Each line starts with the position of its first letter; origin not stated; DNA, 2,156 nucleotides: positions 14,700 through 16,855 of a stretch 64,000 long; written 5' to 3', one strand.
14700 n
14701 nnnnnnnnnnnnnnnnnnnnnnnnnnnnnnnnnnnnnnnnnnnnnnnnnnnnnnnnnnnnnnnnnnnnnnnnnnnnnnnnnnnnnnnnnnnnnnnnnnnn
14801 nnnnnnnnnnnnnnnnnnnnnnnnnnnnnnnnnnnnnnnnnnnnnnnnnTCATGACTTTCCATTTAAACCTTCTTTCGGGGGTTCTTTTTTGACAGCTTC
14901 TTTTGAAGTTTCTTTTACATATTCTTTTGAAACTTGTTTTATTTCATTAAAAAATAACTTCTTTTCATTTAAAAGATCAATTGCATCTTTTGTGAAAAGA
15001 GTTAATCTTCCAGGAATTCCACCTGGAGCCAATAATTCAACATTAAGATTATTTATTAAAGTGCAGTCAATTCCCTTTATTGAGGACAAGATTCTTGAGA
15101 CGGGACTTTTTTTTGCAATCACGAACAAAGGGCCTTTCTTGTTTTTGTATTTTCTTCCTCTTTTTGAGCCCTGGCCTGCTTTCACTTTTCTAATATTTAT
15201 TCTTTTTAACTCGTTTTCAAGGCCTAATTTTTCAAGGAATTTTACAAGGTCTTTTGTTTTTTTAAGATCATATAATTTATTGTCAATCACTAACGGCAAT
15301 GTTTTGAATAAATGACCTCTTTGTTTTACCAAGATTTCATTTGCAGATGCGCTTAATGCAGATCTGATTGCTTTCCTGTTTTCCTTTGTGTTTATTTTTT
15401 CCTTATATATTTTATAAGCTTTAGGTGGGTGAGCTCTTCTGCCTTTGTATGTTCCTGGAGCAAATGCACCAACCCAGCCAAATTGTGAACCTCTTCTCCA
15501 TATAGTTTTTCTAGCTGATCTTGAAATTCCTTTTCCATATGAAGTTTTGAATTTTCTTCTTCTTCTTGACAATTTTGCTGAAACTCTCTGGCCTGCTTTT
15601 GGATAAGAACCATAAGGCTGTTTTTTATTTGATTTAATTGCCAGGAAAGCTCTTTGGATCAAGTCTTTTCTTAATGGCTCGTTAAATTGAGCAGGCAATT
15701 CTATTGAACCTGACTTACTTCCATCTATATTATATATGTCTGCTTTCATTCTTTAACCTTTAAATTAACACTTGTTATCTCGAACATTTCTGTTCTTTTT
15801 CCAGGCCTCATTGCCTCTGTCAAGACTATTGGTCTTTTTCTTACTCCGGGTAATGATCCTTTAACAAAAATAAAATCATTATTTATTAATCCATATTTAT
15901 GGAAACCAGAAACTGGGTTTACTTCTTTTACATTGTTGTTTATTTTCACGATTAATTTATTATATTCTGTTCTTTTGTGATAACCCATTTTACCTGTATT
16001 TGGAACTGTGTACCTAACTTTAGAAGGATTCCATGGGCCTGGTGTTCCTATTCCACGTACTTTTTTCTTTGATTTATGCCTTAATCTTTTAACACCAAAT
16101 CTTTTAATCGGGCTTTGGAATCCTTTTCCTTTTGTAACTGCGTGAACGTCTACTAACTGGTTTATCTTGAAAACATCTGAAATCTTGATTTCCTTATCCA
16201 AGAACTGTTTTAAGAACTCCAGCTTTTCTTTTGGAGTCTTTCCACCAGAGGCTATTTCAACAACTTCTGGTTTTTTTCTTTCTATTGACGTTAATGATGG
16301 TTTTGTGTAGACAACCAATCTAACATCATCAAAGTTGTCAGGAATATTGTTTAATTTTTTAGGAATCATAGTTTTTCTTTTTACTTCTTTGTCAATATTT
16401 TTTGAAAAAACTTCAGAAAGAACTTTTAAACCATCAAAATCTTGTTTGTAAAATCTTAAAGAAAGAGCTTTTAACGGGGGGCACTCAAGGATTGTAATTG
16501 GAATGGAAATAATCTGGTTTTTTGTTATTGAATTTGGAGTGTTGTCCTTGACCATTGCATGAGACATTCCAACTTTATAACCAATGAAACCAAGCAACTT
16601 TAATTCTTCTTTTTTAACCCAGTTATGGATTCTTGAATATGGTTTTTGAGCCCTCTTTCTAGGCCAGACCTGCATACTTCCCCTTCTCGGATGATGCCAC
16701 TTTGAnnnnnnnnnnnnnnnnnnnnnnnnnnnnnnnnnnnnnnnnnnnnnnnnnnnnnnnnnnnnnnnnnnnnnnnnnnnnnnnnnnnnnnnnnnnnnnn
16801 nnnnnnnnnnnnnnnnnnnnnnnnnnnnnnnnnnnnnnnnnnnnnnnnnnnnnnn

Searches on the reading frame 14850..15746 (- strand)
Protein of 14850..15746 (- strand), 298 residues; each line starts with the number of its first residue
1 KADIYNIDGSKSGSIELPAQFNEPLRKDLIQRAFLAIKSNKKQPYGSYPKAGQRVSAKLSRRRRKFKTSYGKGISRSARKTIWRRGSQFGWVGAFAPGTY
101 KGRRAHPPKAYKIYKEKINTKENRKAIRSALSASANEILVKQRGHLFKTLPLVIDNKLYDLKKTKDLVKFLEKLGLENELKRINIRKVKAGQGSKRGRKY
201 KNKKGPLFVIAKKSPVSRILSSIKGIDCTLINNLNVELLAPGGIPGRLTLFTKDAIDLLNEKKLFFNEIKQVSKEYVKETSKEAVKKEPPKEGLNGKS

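Call 19: search_protein_families(library=pfam, proteins=[window:14850-15746:-], max_evalue=0.001)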
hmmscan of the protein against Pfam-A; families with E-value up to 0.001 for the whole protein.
window:14850-15746:- (298 aa): 1 family
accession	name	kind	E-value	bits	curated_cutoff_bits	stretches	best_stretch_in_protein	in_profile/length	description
PF00573.27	Ribosomal_L4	-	4.6e-35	121.4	25.8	1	15-261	1-189/190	Ribosomal protein L4/L1 family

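Call 51: search_protein_families(library=ncbifam, proteins=[window:14850-15746:-], max_evalue=0.00001)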
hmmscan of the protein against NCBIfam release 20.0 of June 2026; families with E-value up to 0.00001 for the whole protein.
window:14850-15746:- (298 aa): 1 family
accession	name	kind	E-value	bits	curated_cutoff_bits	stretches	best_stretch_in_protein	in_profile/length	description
TIGR03672.1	rpl4p_arch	equivalog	1.2e-80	270.6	269.75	1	1-261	2-250/251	50S ribosomal protein L4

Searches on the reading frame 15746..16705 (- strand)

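Call 19: search_protein_families(library=pfam, proteins=[window:15746-16705:-], max_evalue=0.001)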
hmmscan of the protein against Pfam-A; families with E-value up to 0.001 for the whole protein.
window:15746-16705:- (319 aa): 1 family
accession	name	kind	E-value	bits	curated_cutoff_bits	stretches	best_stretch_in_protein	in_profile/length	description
PF00297.29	Ribosomal_L3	-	4.4e-71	240.3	22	2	111-305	143-351/369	Ribosomal protein L3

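Call 51: search_protein_families(library=ncbifam, proteins=[window:15746-16705:-], max_evalue=0.00001)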
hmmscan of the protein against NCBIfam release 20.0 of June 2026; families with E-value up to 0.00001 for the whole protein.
window:15746-16705:- (319 aa): 3 families
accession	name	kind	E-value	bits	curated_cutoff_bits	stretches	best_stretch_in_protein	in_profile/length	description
NF003261.0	PRK04231.1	equivalog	2.9e-109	364.9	341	1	2-317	3-338/342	50S ribosomal protein L3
TIGR03626.1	L3_arch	equivalog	1e-108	363.2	308.7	1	4-314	1-327/331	50S ribosomal protein L3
TIGR03625.1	L3_bact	equivalog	1.5e-13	51.1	142.9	1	142-258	57-181/202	50S ribosomal protein L3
